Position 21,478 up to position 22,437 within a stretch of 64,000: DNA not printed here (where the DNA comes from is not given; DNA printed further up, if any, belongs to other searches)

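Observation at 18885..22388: Stand-alone B12-binding protein translationally coupled to a MacB/FtsX-type ABC transporter and a DMT transporter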

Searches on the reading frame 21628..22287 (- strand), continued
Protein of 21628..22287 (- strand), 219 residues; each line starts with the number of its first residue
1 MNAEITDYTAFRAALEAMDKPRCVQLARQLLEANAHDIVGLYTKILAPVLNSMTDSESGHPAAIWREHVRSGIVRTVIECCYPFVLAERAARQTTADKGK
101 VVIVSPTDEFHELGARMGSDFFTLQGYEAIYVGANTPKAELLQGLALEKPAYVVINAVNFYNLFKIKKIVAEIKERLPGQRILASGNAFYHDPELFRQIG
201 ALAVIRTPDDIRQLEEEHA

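Call 25: search_protein_families(library=pfam, proteins=[L012:539-1936:+, L012:1958-2887:+, L012:2945-4456:+, L012:4462-5337:+, L012:5339-5992:+, L012:6077-6952:+, L066:11643-12047:+, L066:12068-13867:+, L026:629-1210:+, L066:5907-6821:-], max_evalue=0.001)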
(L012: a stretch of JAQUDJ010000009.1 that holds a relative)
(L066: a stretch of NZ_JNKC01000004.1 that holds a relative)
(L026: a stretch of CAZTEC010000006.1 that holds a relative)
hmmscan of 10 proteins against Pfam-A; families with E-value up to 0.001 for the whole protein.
L012:539-1936:+ (465 aa): 1 family
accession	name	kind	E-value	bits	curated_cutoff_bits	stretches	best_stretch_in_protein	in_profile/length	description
PF00875.24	DNA_photolyase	-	1.3e-32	113.4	26.6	1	18-179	1-161/164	DNA photolyase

L012:1958-2887:+ (309 aa): 1 family
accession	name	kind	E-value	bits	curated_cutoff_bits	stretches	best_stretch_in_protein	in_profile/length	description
PF04463.17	2-thiour_desulf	-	1.1e-30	106.9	34.7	1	14-152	1-136/141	2-thiouracil desulfurase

L012:2945-4456:+ (503 aa): 7 families
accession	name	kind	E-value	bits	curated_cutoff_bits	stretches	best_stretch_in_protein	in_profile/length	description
PF01593.30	Amino_oxidase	-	2.1e-36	126.6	19.8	1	12-495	1-443/443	Flavin containing amine oxidoreductase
PF13450.12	NAD_binding_8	-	9.3e-15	55.1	21.9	1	7-71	1-65/68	NAD(P)-binding Rossmann-like domain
PF01266.30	DAO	-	4.2e-12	46.7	27.9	1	4-39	1-37/353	FAD dependent oxidoreductase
PF12831.13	FAD_oxidored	-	0.0001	22.2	27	1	5-41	2-38/416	FAD dependent oxidoreductase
PF03486.20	HI0933_like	-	0.00022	21.2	50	1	4-40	2-38/244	HI0933-like protein Rossmann domain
PF00890.30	FAD_binding_2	-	0.0003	20.6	20.4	1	5-39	2-36/414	FAD binding domain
PF00070.33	Pyr_redox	-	0.00096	20.1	22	0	4-37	1-34/82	Pyridine nucleotide-disulphide oxidoreductase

L012:4462-5337:+ (291 aa): 1 family
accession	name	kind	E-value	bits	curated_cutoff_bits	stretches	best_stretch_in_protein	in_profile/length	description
PF00494.24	SQS_PSY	-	6.8e-63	213.3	26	1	14-245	1-242/263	Squalene/phytoene synthase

L012:5339-5992:+ (217 aa): 0 families

L012:6077-6952:+ (291 aa): 1 family
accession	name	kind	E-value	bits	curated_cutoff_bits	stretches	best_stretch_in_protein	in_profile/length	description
PF01940.21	DUF92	-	3.6e-67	226.8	27.5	1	21-280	2-250/251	Integral membrane protein DUF92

L066:11643-12047:+ (134 aa): 1 family
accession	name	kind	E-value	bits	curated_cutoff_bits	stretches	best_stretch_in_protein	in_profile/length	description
PF09945.14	DUF2177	-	1.3e-46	158.2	26.9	1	4-125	2-123/124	Predicted membrane protein (DUF2177)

L066:12068-13867:+ (599 aa): 4 families
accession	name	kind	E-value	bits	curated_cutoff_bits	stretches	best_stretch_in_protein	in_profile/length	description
PF02645.21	DegV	-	8.4e-67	225.9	27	1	314-593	2-279/280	Uncharacterised protein, DegV family COG1307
PF02734.22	Dak2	-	1.5e-35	123.1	27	1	36-198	1-173/174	DAK2 domain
PF21645.3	FakA-like_M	-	7.8e-20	70.9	24.9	1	233-305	3-78/80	Fatty acid kinase subunit A-like, middle domain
PF13684.11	FakA-like_C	-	4.8e-14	52.7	23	1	374-563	29-193/216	Fatty acid kinase subunit A-like, C-terminal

L026:629-1210:+ (193 aa): 1 family
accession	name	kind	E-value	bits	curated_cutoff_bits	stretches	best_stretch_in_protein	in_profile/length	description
PF00440.29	TetR_N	-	5.7e-14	52.1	24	1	12-58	1-47/47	Bacterial regulatory proteins, tetR family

L066:5907-6821:- (304 aa): 9 families
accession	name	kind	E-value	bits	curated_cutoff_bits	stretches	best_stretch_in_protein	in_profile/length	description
PF01381.28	HTH_3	-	6.1e-18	65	23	1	20-74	1-55/55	Helix-turn-helix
PF12844.13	HTH_19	-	4.5e-15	55.7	30.2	1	19-75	3-59/64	Helix-turn-helix domain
PF02310.24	B12-binding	-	1.1e-13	51.5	32.1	1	185-275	3-91/121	B12 binding domain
PF13560.12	HTH_31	-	7.8e-12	45.8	27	1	15-72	1-59/64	Helix-turn-helix domain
PF02607.22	B12-binding_2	-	1.1e-08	35.5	23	1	104-164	7-66/74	B12 binding domain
PF13443.12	HTH_26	-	2.6e-06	28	22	1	19-76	1-59/63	Cro/C1-type HTH DNA-binding domain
PF17762.8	HTH_ParB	-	0.00065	20.2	22.6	0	19-48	11-40/102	ParB HTH domain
PF15731.11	MqsA_antitoxin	-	0.00081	19.9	30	0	18-60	72-114/131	Antitoxin component of bacterial toxin-antitoxin system, MqsA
PF07022.19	Phage_CI_repr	-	0.00085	20.1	22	0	19-81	2-64/65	Bacteriophage CI repressor helix-turn-helix domain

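Call 26: fold_search(model_id=the predicted structure, library=pdb)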
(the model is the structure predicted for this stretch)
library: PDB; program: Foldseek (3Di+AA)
matches with E <= 10: 1423; with E <= 0.001: 127
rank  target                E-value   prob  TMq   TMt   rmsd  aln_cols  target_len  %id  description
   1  8j2x                  8.3e-13  1.00  0.85  0.56   2.3       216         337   22  Saccharothrix syringae photocobilins protein, light state (released 2024-04-10)
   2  8j2w_A                1.5e-12  1.00  0.83  0.57   2.6       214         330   22  Saccharothrix syringae photocobilins protein, dark state (released 2024-04-10)
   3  8j2w_B                1.5e-12  1.00  0.83  0.57   2.6       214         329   22  Saccharothrix syringae photocobilins protein, dark state (released 2024-04-10)
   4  8jbt_A                4.4e-11  1.00  0.77  0.75   3.7       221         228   21  B12-binding domain from Chloracidobacterium thermophilum MerR family protein, anaerobic light state (released 2024-11-13)
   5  7xcn_N                4.4e-11  1.00  0.51  0.52   9.2       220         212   16  Crystal structure of the MttB-MttC complex at 2.7 A resolution (released 2023-01-18)
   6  8jbt_B                5.2e-11  1.00  0.77  0.75   3.7       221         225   21  B12-binding domain from Chloracidobacterium thermophilum MerR family protein, anaerobic light state (released 2024-11-13)
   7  8jbs_A                6.8e-11  1.00  0.78  0.75   3.6       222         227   20  B12-binding domain from Chloracidobacterium thermophilum MerR family protein, dark state (released 2024-11-13)
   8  8jbs_B                6.8e-11  1.00  0.78  0.77   3.8       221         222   19  B12-binding domain from Chloracidobacterium thermophilum MerR family protein, dark state (released 2024-11-13)
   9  7xcn_M                4.1e-10  1.00  0.50  0.51   9.2       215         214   15  Crystal structure of the MttB-MttC complex at 2.7 A resolution (released 2023-01-18)
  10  7xcn_P                9.0e-10  1.00  0.51  0.52   9.4       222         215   16  Crystal structure of the MttB-MttC complex at 2.7 A resolution (released 2023-01-18)
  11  8c36_B                2.7e-09  1.00  0.70  0.77   3.7       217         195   22  Light-adapted 2.0 Angstrom crystal structure of H132A variant of cobalamin binding domain belonging to a light-depende (released 2023-08-16)
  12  3ezx                  4.8e-09  1.00  0.80  0.82   2.9       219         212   14  Structure of Methanosarcina barkeri monomethylamine corrinoid protein (released 2009-12-15)
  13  8c73_C                7.1e-09  1.00  0.72  0.78   3.7       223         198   22  Dark state 1.8 Angstrom crystal structure of cobalamin binding domain belonging to a light-dependent transcription reg (released 2023-08-09)
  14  9cbo_D                8.4e-09  1.00  0.72  0.34   3.8       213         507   16  Methionine synthase from Thermus thermophilus HB8, Folate and Cobalamin Domains, Pre-Catalytic Conformation (Pre-Fol-o (released 2025-06-25)
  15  9s0h_D                8.4e-09  1.00  0.69  0.76   3.8       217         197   22  Dark-state of CBD of TtCarH mutant - H132A (SSX, DLS) (released 2026-01-28)
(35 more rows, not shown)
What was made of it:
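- Foldseek's top hits are photocobilin (TM 0.85), CtMerR and CarH (call 26). Foldseek also matches the methyl-transfer corrinoid protein MtmC well (TM 0.80, call 26). Foldseek TM to MtmC 3ezx is 0.80 (call 26).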

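Call 31: search_solved_structures(query=A1, max_evalue=0.01, show_alignments=5)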
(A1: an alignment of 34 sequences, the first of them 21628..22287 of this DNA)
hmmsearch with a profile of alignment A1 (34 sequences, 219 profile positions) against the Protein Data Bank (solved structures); distinct sequences matched with E-value up to 0.01: 26.
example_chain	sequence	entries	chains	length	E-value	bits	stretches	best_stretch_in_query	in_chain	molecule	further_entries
8jbs_A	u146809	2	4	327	9.1e-20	74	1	7-199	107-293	Putative cobalamin binding protein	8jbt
8j2x_A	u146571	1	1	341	2e-18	69.6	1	8-204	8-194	Cobalamin-binding protein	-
8j2w_A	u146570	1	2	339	2.1e-18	69.5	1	8-204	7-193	Cobalamin-binding protein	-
8j2y_A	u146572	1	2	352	1.2e-14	57.2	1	18-207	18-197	GGDEF domain-containing protein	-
7xcn_M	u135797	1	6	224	1.6e-12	50.2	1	1-212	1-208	Trimethylamine methyltransferase corrinoid protein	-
1y80_A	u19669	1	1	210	8.7e-09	38.1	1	84-209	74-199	Predicted cobalamin binding protein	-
4jgi_A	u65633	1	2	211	9.4e-09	38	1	94-210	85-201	Putative uncharacterized protein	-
2i2x_B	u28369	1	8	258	3.3e-07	32.9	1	93-195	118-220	Methyltransferase 1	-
2yxb_A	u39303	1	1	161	7.3e-07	31.8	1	94-200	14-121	Coenzyme B12-dependent mutase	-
8ssd_A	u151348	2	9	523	9.9e-07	31.3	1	92-191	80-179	Methionine synthase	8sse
9cbp_A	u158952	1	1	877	1.5e-06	30.8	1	92-191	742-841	Methionine synthase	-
9cbo_A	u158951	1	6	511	1.9e-06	30.4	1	92-191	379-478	Methionine synthase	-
9cbq_A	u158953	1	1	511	2.1e-06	30.3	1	92-191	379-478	Methionine synthase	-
8ssc_A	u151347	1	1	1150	2.4e-06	30.1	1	92-191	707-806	Methionine synthase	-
9cbr_A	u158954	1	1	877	2.8e-06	29.9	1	92-191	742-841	Methionine synthase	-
3ezx_A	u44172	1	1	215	0.00044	22.7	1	5-213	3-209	Monomethylamine corrinoid protein 1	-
7te2_A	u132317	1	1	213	0.00089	21.7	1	94-208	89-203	AerR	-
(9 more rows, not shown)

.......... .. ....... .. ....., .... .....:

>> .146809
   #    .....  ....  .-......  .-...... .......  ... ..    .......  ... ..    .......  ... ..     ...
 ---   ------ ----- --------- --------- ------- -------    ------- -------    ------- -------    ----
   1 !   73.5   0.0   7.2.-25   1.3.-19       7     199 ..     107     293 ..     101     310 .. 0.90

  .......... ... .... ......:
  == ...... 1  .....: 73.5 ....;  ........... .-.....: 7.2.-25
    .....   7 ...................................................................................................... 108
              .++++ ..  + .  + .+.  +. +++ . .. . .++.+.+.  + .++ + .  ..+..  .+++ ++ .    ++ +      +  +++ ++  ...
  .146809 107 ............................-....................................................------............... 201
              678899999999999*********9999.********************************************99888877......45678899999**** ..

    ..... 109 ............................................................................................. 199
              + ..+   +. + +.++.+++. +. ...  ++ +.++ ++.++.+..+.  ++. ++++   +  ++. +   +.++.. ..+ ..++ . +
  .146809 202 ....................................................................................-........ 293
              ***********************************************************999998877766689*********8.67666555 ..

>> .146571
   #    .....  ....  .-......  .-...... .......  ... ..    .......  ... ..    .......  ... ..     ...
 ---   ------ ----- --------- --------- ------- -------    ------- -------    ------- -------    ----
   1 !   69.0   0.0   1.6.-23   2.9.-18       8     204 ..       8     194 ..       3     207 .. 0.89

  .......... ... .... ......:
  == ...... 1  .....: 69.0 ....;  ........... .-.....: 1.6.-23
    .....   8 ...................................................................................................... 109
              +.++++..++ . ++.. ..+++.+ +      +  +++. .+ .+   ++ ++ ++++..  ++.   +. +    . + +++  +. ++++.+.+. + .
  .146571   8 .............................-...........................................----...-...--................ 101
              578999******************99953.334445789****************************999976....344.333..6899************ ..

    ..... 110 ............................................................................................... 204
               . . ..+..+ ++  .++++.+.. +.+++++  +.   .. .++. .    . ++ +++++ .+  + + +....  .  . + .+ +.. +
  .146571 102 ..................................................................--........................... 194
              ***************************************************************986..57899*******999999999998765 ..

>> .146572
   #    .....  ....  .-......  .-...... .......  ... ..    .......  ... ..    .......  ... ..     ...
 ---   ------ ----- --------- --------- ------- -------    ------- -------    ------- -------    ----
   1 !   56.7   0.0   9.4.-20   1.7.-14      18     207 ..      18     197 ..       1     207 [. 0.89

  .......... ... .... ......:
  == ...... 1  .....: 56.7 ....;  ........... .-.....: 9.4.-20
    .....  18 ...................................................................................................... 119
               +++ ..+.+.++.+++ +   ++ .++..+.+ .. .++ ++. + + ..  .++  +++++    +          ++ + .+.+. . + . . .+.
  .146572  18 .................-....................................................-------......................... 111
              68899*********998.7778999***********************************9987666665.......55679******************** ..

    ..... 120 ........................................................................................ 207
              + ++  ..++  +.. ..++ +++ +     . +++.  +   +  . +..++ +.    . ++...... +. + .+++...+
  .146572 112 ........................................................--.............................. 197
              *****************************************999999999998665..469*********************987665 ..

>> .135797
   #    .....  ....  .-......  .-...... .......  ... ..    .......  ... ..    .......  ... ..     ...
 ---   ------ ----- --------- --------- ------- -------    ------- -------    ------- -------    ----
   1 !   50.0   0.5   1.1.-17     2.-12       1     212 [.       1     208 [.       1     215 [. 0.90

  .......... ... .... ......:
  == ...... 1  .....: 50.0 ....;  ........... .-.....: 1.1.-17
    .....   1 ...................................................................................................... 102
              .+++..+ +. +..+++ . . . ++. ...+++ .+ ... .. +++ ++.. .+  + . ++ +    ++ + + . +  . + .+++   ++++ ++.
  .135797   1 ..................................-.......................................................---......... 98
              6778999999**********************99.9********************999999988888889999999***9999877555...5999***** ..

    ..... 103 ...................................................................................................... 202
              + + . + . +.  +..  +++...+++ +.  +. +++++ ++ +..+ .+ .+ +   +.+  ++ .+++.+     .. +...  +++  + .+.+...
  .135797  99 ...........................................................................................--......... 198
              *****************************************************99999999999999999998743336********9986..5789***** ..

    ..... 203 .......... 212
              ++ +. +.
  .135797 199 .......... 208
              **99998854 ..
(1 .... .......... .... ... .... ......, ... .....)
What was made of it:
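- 21628..22287 (-): Stand-alone B12-binding protein (219 aa): helical cap plus Rossmann domain, with no DNA-binding or other output domain. Best solved relatives are CtMerR, photocobilins and CarH (calls 26, 31).
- Closest known: Stand-alone photocobilins and AerR. Different: The AerR match is marginal (7te2, E 9e-4, call 31).
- The family profile hits CtMerR 8jbs at 9e-20 and photocobilins at 2e-18, against MttC at 1.6e-12 (call 31).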

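Call 40: search_protein_families(library=pfam, proteins=[L034:3188-4441:+, L030:316-1635:+, L062:4115-5299:-, L062:933-1445:-, L025:9569-11209:-, L025:2921-4051:+, L062:343-921:-, L035:159-1535:-, L014:9136-11511:+, L012:5339-5992:+], max_evalue=0.01)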
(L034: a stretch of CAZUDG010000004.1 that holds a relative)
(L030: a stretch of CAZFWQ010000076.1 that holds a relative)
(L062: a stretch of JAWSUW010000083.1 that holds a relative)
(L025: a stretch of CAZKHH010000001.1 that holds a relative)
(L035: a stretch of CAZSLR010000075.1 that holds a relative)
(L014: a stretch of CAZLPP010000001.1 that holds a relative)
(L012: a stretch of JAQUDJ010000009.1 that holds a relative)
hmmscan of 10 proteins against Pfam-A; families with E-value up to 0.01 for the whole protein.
L034:3188-4441:+ (417 aa): 3 families
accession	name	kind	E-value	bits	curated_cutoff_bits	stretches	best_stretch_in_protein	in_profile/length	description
PF03851.20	UvdE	-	2.8e-70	237.1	24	1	19-262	22-272/275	UV-endonuclease UvdE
PF08349.16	DUF1722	-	9.3e-21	74.7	22.5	1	306-413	1-113/117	Protein of unknown function (DUF1722)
PF01261.30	AP_endonuc_2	-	0.00015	22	31.1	1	81-217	28-165/249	Xylose isomerase-like TIM barrel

L030:316-1635:+ (439 aa): 5 families
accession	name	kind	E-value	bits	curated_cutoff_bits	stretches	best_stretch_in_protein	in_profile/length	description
PF16576.10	HlyD_D23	-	9.7e-08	32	30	1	47-296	4-172/214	Barrel-sandwich domain of CusB or HlyD membrane-fusion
PF13533.13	Biotin_lipoyl_2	-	1.8e-05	24.9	29.8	1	72-92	12-32/32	Biotin-lipoyl like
PF13437.12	HlyD_3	-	0.00022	22.4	22.2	1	236-336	2-102/106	HlyD family secretion protein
PF10821.13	DUF2567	-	0.0068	16.9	30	0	8-73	52-121/166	Protein of unknown function (DUF2567)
PF00358.26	PTS_EIIA_1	-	0.0096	16.1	27.2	0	67-101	79-113/127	phosphoenolpyruvate-dependent sugar phosphotransferase system, EIIA 1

L062:4115-5299:- (394 aa): 5 families
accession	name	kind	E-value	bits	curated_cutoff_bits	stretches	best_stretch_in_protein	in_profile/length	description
PF19583.5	ODP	-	5.2e-20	72.6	27.2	1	34-225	3-194/194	ODP family beta lactamase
PF00753.33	Lactamase_B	-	5.3e-16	59.6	22.7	1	33-167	5-153/196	Metallo-beta-lactamase superfamily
PF00258.30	Flavodoxin_1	-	3.2e-15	57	25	1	253-385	1-141/143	Flavodoxin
PF12706.13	Lactamase_B_2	-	3e-09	37.2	27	1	44-146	2-116/200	Beta-lactamase superfamily domain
PF16661.11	Lactamase_B_6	-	0.00024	21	27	1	41-103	5-73/193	Metallo-beta-lactamase superfamily domain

L062:933-1445:- (170 aa): 1 family
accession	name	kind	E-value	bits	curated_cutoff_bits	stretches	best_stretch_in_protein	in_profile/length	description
PF10865.14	DUF2703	-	5.1e-32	110.9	23.6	1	22-134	2-118/120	Domain of unknown function (DUF2703)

L025:9569-11209:- (546 aa): 2 families
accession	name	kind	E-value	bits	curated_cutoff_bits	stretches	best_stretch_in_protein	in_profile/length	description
PF11794.13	HpaB_N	-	1.5e-88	297.4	35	1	59-322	1-270/270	4-hydroxyphenylacetate 3-hydroxylase N terminal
PF03241.18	HpaB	-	1.1e-58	198.2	25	1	329-528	1-202/202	4-hydroxyphenylacetate 3-hydroxylase C terminal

L025:2921-4051:+ (376 aa): 16 families
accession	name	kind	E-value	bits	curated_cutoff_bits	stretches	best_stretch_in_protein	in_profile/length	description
PF04015.17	DUF362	-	1.4e-33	117.1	24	1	79-336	1-200/200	Domain of unknown function (DUF362)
PF00037.32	Fer4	-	7.3e-15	54.5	21.1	2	248-269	3-24/24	4Fe-4S binding domain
PF12838.12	Fer4_7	-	9.2e-11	42.5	27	1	225-267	2-52/52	4Fe-4S dicluster domain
PF12837.12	Fer4_6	-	2.3e-09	37.2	25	2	247-268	3-24/24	4Fe-4S binding domain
PF13484.11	Fer4_16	-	5.5e-08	33.9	30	2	224-245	1-23/66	4Fe-4S double cluster binding domain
PF13187.11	Fer4_9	-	1e-07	32.3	27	1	224-267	1-51/52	4Fe-4S dicluster domain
PF13237.11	Fer4_10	-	1.8e-07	31.4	25.5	2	221-264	5-53/53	4Fe-4S dicluster domain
PF14697.11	Fer4_21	-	4.5e-07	30.3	35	1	247-288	2-43/59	4Fe-4S dicluster domain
PF13183.11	Fer4_8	-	1.5e-06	29.1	27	1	218-238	47-67/68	4Fe-4S dicluster domain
PF12800.12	Fer4_4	-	8.9e-06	26.1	24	0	224-238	3-17/17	4Fe-4S binding domain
PF12797.12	Fer4_2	-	1.1e-05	25.5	24.5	1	248-264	5-21/22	4Fe-4S binding domain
PF13534.11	Fer4_17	-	5.1e-05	24.2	22.2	0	223-238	44-59/61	4Fe-4S dicluster domain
PF25160.1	LdpA_Fe-S-bd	-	0.00022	21.4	27.6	1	231-268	9-43/49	LdpA Fe-S cluster-binding domain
PF12798.12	Fer4_3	-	0.00039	21.5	27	1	225-239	1-15/15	4Fe-4S binding domain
PF13459.11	Fer4_15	-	0.004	18.3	22.4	0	248-264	3-19/66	4Fe-4S single cluster domain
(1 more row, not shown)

L062:343-921:- (192 aa): 1 family
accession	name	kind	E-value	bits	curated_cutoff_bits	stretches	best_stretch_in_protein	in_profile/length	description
PF02586.19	SRAP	-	5.6e-45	153.9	27.1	1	1-180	1-194/214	SOS response associated peptidase (SRAP)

L035:159-1535:- (458 aa): 5 families
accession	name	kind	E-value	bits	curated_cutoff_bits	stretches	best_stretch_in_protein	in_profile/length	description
PF02518.31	HATPase_c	-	2.6e-21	76.6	26.4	1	338-451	2-110/111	Histidine kinase-, DNA gyrase B-, and HSP90-like ATPase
PF00512.31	HisKA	-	9.8e-18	64.4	26.9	1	227-293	2-66/66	His Kinase A (phospho-acceptor) domain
PF00672.30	HAMP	-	3.2e-14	53.4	25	1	170-221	1-52/53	HAMP domain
PF13581.12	HATPase_c_2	-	0.003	18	27.4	1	345-429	35-112/127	Histidine kinase-like ATPase domain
PF16736.11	sCache_like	-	0.0042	17.8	27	0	49-105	25-81/117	Single Cache-like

L014:9136-11511:+ (791 aa): 2 families
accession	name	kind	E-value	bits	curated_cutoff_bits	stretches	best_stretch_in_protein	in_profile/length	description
PF02901.20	PFL-like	-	9.9e-193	642.7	24.3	1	1-653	1-647/647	Pyruvate formate lyase-like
PF01228.26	Gly_radical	-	3.2e-28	98.8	22.2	1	670-773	2-106/106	Glycine radical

L012:5339-5992:+ (217 aa): 0 families

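Call 66: search_protein_representatives(alignment_id=A1)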
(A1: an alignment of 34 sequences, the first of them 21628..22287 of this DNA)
Query: 34 sequences, 219 profile positions. Proteins with E-value up to 0.001 (for the whole library): 11190; up to 1e-10: 4596; up to 1e-30: 760. The best 150 are listed.
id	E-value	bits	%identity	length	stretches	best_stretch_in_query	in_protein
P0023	3.4e-84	297.7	-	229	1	5-217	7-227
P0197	2.4e-80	285.1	-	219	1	4-217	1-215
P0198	5.0e-79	280.8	-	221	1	3-218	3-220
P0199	6.7e-79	280.4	-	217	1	4-217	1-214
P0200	4.5e-76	271.2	-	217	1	4-217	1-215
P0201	4.0e-74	264.8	-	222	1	5-216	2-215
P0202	4.1e-74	264.8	-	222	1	4-217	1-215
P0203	1.4e-73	263.0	-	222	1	4-216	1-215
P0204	9.7e-73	260.3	-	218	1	6-218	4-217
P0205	9.0e-72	257.1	-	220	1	5-217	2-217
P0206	3.1e-71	255.4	-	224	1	7-215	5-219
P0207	2.4e-69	249.2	-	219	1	5-216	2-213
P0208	4.7e-69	248.2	-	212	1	4-217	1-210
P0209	1.5e-68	246.5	-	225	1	4-217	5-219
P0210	2.0e-68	246.2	-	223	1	7-217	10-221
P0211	4.1e-67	241.9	-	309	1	28-216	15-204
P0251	3.9e-57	209.3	-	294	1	6-215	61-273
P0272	1.3e-49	184.7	-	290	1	7-199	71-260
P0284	1.7e-45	171.2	-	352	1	5-209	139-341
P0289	7.4e-44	165.8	-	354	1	7-205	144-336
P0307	1.1e-41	158.7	-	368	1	5-210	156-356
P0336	3.1e-39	150.7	-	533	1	5-213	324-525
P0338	3.3e-39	150.7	-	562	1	4-214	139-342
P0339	3.7e-39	150.5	-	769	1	5-210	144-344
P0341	4.7e-39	150.1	-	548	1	8-213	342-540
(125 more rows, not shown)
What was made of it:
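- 21628..22287 (-): 760 representatives score E<=1e-30 (call 66).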
